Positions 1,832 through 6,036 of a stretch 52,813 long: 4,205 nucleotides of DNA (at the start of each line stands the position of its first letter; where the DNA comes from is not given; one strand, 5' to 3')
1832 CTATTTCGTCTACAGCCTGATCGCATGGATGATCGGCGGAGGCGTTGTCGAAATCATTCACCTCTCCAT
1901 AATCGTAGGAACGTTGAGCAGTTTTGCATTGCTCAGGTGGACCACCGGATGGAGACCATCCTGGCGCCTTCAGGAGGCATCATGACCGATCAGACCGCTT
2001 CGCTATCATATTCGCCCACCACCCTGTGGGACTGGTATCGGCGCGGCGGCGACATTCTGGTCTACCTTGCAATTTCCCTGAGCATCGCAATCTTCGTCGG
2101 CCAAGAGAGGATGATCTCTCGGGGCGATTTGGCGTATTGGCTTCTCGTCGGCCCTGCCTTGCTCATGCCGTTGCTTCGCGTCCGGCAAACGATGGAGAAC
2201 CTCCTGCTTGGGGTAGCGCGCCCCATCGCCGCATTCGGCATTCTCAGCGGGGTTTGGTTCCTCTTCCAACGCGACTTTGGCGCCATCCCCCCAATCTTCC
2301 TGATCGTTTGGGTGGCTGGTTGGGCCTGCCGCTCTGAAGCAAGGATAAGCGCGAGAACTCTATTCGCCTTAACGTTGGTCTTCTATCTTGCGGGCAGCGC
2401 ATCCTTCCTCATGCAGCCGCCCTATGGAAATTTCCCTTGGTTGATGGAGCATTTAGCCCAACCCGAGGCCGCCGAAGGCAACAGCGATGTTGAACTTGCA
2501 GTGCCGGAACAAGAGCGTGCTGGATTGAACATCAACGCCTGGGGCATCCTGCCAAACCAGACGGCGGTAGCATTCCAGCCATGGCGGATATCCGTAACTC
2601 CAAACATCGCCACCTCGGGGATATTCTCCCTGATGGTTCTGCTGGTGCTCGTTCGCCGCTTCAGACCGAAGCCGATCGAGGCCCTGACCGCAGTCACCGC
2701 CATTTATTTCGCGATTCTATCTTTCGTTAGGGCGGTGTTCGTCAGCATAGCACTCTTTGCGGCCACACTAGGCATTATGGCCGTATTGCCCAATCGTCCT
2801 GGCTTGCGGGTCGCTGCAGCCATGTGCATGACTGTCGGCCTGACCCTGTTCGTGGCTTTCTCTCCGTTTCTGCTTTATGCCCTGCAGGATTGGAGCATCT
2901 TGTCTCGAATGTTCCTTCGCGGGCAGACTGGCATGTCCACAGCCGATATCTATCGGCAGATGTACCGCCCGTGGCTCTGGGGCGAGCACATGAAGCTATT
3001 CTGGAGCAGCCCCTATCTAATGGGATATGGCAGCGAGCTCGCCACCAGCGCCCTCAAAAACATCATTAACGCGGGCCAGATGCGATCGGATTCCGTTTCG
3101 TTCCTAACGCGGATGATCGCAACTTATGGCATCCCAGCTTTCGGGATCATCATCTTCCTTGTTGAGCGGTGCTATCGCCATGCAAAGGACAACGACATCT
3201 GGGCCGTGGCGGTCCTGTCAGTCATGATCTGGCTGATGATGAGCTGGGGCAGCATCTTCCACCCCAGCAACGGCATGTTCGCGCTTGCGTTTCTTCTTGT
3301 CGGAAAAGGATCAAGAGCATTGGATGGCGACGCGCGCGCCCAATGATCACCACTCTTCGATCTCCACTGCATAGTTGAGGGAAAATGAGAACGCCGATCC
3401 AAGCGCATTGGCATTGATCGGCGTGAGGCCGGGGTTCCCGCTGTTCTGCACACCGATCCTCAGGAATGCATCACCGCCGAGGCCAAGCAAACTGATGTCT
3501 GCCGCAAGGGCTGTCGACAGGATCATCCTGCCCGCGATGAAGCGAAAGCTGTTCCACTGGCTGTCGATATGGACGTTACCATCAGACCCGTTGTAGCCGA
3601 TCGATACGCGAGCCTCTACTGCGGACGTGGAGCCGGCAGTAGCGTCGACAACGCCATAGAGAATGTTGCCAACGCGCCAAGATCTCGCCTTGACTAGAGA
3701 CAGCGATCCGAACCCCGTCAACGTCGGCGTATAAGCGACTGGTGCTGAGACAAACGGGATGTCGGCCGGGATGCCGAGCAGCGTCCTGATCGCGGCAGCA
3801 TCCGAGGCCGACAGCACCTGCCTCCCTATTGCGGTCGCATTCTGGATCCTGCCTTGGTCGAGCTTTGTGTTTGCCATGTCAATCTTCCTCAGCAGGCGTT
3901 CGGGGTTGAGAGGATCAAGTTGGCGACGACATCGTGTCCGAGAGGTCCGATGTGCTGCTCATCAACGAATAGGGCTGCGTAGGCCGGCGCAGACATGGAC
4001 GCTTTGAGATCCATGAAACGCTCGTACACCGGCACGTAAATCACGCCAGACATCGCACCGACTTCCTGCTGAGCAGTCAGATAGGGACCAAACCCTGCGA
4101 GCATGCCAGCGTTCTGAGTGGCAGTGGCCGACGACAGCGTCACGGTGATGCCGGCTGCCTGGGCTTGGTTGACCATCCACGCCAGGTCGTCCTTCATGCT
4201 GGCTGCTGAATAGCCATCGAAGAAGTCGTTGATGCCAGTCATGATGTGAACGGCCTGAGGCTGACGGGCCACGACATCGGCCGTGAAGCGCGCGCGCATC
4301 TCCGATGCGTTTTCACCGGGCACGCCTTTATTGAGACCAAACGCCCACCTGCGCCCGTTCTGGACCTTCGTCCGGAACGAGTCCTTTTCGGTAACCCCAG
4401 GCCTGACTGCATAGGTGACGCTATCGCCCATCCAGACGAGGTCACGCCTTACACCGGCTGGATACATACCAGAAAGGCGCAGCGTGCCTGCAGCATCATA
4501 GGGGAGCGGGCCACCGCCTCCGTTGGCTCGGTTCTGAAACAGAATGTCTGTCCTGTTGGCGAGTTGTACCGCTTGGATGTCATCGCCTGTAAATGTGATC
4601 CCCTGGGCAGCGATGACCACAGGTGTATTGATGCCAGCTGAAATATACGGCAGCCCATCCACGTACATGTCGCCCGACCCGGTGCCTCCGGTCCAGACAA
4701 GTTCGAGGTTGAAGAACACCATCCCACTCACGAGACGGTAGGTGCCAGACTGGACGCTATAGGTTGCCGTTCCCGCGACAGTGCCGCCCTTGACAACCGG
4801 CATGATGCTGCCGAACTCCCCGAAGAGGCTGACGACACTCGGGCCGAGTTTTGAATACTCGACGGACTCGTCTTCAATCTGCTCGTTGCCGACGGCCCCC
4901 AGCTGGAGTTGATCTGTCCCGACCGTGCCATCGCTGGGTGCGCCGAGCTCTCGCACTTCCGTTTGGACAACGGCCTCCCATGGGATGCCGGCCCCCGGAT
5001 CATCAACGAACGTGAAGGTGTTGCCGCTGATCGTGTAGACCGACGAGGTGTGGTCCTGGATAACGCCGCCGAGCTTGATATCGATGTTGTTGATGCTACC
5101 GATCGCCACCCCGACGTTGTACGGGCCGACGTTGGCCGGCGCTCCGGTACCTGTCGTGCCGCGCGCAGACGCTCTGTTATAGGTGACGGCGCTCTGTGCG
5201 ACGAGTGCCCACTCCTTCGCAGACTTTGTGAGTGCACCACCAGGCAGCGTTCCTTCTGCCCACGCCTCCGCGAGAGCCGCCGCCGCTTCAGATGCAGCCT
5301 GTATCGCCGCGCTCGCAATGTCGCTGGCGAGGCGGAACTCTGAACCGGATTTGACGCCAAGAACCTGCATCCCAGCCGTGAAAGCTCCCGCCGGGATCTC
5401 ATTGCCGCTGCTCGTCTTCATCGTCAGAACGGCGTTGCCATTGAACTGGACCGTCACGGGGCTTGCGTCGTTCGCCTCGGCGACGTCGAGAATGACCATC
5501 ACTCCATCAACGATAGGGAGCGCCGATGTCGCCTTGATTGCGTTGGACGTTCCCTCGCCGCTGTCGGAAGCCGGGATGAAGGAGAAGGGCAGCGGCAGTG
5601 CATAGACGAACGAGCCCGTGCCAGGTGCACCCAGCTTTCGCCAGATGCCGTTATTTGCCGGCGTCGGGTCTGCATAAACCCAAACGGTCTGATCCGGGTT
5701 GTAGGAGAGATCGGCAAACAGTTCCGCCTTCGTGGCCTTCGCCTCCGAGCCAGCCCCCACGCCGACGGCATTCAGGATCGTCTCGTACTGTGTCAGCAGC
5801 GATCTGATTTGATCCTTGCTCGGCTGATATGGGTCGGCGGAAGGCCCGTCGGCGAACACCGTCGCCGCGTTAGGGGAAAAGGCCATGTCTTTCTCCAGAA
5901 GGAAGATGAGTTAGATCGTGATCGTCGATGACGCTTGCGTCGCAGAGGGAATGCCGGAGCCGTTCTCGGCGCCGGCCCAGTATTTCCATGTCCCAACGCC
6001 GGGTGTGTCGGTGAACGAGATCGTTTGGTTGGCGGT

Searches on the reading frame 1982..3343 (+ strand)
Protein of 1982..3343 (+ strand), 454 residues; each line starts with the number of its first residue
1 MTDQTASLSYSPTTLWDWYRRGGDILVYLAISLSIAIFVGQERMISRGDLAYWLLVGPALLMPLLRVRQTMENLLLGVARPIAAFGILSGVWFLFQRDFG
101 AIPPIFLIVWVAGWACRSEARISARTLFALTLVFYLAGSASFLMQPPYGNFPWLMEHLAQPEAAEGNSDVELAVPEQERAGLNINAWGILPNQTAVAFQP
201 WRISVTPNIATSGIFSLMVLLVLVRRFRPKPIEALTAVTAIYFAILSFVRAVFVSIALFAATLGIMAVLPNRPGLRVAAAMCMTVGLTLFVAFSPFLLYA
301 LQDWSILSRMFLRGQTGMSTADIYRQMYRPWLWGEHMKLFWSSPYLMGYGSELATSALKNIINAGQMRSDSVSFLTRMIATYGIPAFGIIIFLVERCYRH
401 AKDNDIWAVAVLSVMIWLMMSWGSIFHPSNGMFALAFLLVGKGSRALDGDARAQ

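Call 6: search_protein_families(library=pfam, max_evalue=1, proteins=[window:1982-3343:+])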
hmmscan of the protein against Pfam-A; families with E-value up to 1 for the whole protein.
seq(454 aa): 0 families

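Call 7: search_protein_families(library=ncbifam, max_evalue=1, proteins=[window:1982-3343:+])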
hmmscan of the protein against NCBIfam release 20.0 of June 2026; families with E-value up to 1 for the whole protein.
seq(454 aa): 0 families

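Call 17: find_homologous_proteins(query=window:1982-3343:+)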
Query seq(454 aa) (454 aa): 46 proteins with E <= 0.001 among 8000 candidates.
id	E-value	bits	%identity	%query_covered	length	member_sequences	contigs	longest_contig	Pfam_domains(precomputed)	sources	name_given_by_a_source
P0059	5.1e-255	865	85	99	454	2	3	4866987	-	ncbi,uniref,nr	ncbi:hypothetical protein [Rhizobium leguminosarum]|uniref:hypothetical protein n=1 Tax=Rhizobium le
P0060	1.7e-242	823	81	98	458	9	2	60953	-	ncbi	-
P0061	1.4e-232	791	78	96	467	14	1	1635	-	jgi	-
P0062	2.3e-221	754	75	98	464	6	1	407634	-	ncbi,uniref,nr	ncbi:hypothetical protein FHT78_004059 [Rhizobium sp. BK196]|uniref:hypothetical protein n=1 Tax=Rhi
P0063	5.6e-180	617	100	62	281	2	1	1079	-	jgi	-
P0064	1.9e-174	599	60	98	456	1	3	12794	-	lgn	-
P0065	1.0e-172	593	58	98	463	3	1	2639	-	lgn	-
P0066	2.9e-172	592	58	97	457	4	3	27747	-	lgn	-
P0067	1.1e-171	590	59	97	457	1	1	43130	-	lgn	-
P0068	2.1e-170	586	88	66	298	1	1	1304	-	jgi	jgi:hypothetical protein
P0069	8.1e-169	581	60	96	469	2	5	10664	-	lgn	-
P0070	6.5e-168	578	55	100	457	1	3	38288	-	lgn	-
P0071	5.6e-162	558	53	98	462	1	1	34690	-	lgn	-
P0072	3.0e-158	546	55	96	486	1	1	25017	-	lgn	-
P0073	3.9e-158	545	54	97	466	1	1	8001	-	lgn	-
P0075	5.9e-156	538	51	98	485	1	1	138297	-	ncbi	ncbi:MAG: hypothetical protein ACYC10_09355 [Allorhizobium sp.]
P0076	1.3e-155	537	54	97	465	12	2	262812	-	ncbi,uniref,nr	ncbi:hypothetical protein HF263_17655 [Rhizobium leguminosarum]|uniref:hypothetical protein n=1 Tax=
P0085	2.5e-150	520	53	96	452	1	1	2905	PF04932.21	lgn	-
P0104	7.8e-47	178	27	94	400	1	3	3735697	PF04932.21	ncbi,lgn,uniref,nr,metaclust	ncbi:O-antigen ligase family protein [Legionella waltersii]|uniref:O-Antigen ligase n=1 Tax=Legionel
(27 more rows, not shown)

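Call 21: search_protein_families(library=pfam, alignment_id=A1, max_evalue=0.1)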
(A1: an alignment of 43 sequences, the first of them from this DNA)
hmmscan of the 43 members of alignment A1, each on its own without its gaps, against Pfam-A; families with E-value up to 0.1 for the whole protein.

A. member 1, seq(454 aa): 0 families

B. families by the number of members that match (of 43 scanned): 7 families
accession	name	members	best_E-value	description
PF04932.20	Wzy_C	14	1.9e-08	O-Antigen ligase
PF10739.15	DUF2550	1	0.011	Protein of unknown function (DUF2550)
PF24417.1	DUF7549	1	0.025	Family of unknown function (DUF7549)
PF22673.2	MCP-like_PDC_1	1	0.04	Methyl-accepting chemotaxis protein-like, first PDC sensor domain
PF03817.18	MadL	1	0.042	Malonate transporter MadL subunit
PF09584.15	Phageshock_PspD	1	0.074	Phage shock protein PspD (Phageshock_PspD)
PF25163.1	UBA_RNF31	1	0.076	E3 ubiquitin-protein ligase RNF31, UBA domain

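Call 28: find_encoding_contigs(protein=P0075, flank=10000, max_places=2)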
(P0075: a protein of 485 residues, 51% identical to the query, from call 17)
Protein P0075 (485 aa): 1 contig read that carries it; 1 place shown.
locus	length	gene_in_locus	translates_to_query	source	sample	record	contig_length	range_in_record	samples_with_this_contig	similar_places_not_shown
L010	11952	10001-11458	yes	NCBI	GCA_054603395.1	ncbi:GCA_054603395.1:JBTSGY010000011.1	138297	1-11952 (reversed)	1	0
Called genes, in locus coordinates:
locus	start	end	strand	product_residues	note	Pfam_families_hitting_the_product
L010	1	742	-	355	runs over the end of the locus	PF01408:GFO_IDH_MocA, PF02894:GFO_IDH_MocA_C, PF22725:GFO_IDH_MocA_C3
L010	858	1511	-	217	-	PF00117:GATase, PF07685:GATase_3 (weak)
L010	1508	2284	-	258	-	PF00977:His_biosynth, PF00478:IMPDH (faint), PF03060:NMO (faint), PF01207:Dus (faint), PF02581:TMP-TENI (faint), PF05690:ThiG (faint), PF01180:DHO_dh (faint)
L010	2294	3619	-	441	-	-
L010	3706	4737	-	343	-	PF03102:NeuB, PF08666:SAF (weak)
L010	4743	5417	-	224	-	PF17836:PglD_N, PF25087:GMPPB_C (faint), PF00132:Hexapep (weak)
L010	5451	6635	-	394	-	PF02350:Epimerase_2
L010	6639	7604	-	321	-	PF01408:GFO_IDH_MocA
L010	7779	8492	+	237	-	PF02348:CTP_transf_3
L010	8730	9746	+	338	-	PF01408:GFO_IDH_MocA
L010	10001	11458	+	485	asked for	-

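Call 29: find_encoding_contigs(protein=P0076, flank=10000, max_places=2)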
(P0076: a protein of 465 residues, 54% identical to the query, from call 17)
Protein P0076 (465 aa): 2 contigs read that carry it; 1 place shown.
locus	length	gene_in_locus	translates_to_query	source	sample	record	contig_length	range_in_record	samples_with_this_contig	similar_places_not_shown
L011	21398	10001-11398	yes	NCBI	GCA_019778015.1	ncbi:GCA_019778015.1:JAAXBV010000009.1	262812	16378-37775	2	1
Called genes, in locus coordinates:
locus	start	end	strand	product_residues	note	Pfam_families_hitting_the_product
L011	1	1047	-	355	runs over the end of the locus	PF01408:GFO_IDH_MocA, PF02894:GFO_IDH_MocA_C, PF22725:GFO_IDH_MocA_C3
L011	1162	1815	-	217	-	PF00117:GATase, PF07685:GATase_3 (weak)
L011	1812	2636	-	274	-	PF00977:His_biosynth, PF03060:NMO (faint), PF01207:Dus (faint), PF02581:TMP-TENI (faint), PF01180:DHO_dh (faint), PF05690:ThiG (faint)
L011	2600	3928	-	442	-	-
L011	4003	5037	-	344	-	PF03102:NeuB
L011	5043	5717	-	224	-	PF17836:PglD_N, PF25084:LbH_EIF2B (faint), PF25087:GMPPB_C (faint), PF00132:Hexapep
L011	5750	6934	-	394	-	PF02350:Epimerase_2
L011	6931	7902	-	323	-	PF01408:GFO_IDH_MocA, PF01488:Shikimate_DH (weak)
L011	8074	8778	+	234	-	PF02348:CTP_transf_3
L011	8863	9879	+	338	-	PF01408:GFO_IDH_MocA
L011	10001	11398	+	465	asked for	-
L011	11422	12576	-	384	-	PF01041:DegT_DnrJ_EryC1, PF00155:Aminotran_1_2 (weak)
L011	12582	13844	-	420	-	PF01370:Epimerase (weak), PF02719:Polysacc_synt_2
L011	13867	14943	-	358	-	PF00571:CBS, PF00483:NTP_transferase, PF12804:NTP_transf_3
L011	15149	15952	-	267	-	-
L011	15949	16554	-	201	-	PF04542:Sigma70_r2, PF22029:PhyR_sigma2, PF07638:Sigma70_ECF (weak), PF08281:Sigma70_r4_2, PF04545:Sigma70_r4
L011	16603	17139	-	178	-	PF13432:TPR_16 (faint), PF13181:TPR_8 (faint), PF13431:TPR_17 (faint), PF14559:TPR_19 (faint), PF13424:TPR_12 (faint), PF13428:TPR_14 (faint), PF07719:TPR_2 (faint), PF00515:TPR_1 (faint), +1 more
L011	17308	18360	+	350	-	PF00195:Chal_sti_synt_N, PF08392:FAE1_CUT1_RppA, PF02797:Chal_sti_synt_C, PF08541:ACP_syn_III_C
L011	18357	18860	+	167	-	PF04140:ICMT, PF04191:PEMT (weak)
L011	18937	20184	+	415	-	PF01266:DAO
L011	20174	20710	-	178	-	PF01583:APS_kinase (weak), PF13238:AAA_18 (weak), PF13671:AAA_33, PF01202:SKI (weak)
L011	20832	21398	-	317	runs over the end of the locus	PF00005:ABC_tran, PF08352:oligo_HPY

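Call 30: find_encoding_contigs(protein=P0062, flank=10000, max_places=2)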
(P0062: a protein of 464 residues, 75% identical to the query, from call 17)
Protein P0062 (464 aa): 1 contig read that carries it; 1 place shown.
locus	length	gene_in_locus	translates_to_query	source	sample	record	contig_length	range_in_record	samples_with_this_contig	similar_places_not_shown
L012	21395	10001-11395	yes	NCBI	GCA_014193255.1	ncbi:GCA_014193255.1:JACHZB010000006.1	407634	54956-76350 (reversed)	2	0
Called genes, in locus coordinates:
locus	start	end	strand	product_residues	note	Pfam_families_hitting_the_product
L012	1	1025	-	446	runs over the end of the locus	PF00512:HisKA (weak), PF02518:HATPase_c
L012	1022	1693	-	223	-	PF00072:Response_reg, PF00486:Trans_reg_C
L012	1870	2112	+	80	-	-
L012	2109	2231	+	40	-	-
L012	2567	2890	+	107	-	-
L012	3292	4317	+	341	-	PF01073:3Beta_HSD, PF01370:Epimerase, PF02719:Polysacc_synt_2, PF04321:RmlD_sub_bind, PF07993:NAD_binding_4 (faint), PF16363:GDP_Man_Dehyd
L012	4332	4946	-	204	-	PF13578:Methyltransf_24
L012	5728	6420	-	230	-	PF13276:HTH_21, PF00665:rve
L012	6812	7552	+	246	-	PF01548:DEDD_Tnp_IS110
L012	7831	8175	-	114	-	PF02371:Transposase_20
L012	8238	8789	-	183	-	PF01548:DEDD_Tnp_IS110 (weak)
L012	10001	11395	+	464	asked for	-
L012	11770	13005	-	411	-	PF13439:Glyco_transf_4 (weak), PF13579:Glyco_trans_4_4, PF00534:Glycos_transf_1, PF13692:Glyco_trans_1_4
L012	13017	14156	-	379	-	PF02350:Epimerase_2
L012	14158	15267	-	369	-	PF01370:Epimerase, PF07993:NAD_binding_4 (faint), PF16363:GDP_Man_Dehyd (faint), PF02719:Polysacc_synt_2 (weak), PF14667:Polysacc_synt_C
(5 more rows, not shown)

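Call 33: search_dna_similar(query=window:1982-3343:+, collection=phages, mode=protein, max_evalue=0.001)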
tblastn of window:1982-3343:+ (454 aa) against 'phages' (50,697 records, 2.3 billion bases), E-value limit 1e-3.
No match.

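Call 37: search_solved_structures(query=A1, max_evalue=10, show_alignments=1)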
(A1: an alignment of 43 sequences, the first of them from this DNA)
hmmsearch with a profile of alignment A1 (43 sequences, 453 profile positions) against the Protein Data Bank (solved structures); distinct sequences matched with E-value up to 10: 0.

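Call 50: find_related_loci(query=A1, collection=viral_contigs, flank=8000)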
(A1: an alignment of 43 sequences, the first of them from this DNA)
Query A1 (454 aa) in viral_contigs; peptide patterns used: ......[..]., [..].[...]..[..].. (x = any residue, [..] = any of these).
22 stretches matched a pattern; 1 encode a relative of the query (tblastn E <= 1e-3); 1 distinct loci.
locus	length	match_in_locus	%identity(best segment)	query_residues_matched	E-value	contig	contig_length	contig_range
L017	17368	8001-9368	50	3-452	2e-148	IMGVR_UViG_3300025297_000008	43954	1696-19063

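Call 78: search_protein_families(library=ncbifam, max_evalue=0.001, proteins=[L011:8863-9879:+])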
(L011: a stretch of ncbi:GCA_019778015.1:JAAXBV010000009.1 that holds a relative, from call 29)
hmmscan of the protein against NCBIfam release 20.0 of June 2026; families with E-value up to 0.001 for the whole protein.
L011:8863-9879:+ (338 aa): 7 families
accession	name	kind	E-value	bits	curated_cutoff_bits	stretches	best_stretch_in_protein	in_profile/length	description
TIGR04380.1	myo_inos_iolG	equivalog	3.3e-23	82.1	355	1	3-228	4-240/330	inositol 2-dehydrogenase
NF040723.1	UDP-GlcNAcDh_Arch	equivalog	9.6e-13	48.3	450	1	4-148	4-144/302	UDP-N-acetylglucosamine 3-dehydrogenase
NF052679.1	InsChiInosDhIolG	equivalog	2.1e-11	43.4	540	1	5-144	7-147/343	bifunctional inositol 2-dehydrogenase/D-chiro-inositol 1-dehydrogenase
NF052479.1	LevoglcsnDh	equivalog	1.6e-10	40.3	650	1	27-144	39-153/386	levoglucosan dehydrogenase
NF041392.1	XylDh_Gfo6_Halo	equivalog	1.1e-09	37.6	350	1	69-143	88-161/350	D-xylose 1-dehydrogenase Gfo6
NF058563.1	BT_2159_fam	equivalog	1.5e-08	34.1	650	1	4-187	4-186/350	disaccharide 3-dehydrogenase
NF007574.0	PRK10206.1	equivalog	7.7e-07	28.5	352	1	51-145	52-146/345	oxidoreductase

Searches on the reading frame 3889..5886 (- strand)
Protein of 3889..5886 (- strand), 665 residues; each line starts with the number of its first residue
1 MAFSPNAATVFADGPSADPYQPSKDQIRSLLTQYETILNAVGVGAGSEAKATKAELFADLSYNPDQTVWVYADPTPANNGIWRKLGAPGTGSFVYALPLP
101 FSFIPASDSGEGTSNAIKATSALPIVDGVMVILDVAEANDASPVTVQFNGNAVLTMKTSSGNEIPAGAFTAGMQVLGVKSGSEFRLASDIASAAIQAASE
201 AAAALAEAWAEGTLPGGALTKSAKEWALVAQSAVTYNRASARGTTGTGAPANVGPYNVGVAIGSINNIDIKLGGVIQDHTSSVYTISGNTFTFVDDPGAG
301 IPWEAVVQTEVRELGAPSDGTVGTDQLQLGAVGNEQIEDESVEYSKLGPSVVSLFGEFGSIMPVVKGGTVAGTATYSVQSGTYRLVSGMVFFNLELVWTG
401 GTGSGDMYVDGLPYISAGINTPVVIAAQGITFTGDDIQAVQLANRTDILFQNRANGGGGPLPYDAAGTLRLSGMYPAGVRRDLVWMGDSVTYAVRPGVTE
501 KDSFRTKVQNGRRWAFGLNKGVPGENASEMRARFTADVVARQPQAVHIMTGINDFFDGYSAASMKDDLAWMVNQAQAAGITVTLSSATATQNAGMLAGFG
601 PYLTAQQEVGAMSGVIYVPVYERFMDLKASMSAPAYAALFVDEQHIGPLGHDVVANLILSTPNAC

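Call 6: search_protein_families(library=pfam, max_evalue=1, proteins=[window:3889-5886:-])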
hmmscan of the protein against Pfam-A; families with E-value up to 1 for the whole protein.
window:3889-5886:- (665 aa): 6 families
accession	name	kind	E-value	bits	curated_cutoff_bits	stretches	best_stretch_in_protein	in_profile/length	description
PF13472.12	Lipase_GDSL_2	-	7.2e-12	46.6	32.9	1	486-629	2-158/178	GDSL-like Lipase/Acylhydrolase family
PF00657.28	Lipase_GDSL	-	0.00043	20.9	23.6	1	484-582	2-105/208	GDSL-like Lipase/Acylhydrolase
PF25182.1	NonGDSL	-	0.008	15.9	80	1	520-622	72-174/220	Non-GDSL lipase-like family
PF18938.6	aRib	-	0.039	14.2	27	1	131-167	26-65/71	Atypical Rib domain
PF13577.12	SnoaL_4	-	0.064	13.7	24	1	526-623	24-115/126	SnoaL-like domain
PF20869.2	FAM186A_PQQAQ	-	0.21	11.7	45.7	0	574-587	3-16/42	FAM186A, PQQAQ repeat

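Call 78: search_protein_families(library=ncbifam, max_evalue=0.001, proteins=[window:3889-5886:-])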
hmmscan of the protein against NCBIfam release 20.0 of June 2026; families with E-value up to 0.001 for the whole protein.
window:3889-5886:- (665 aa): 0 families
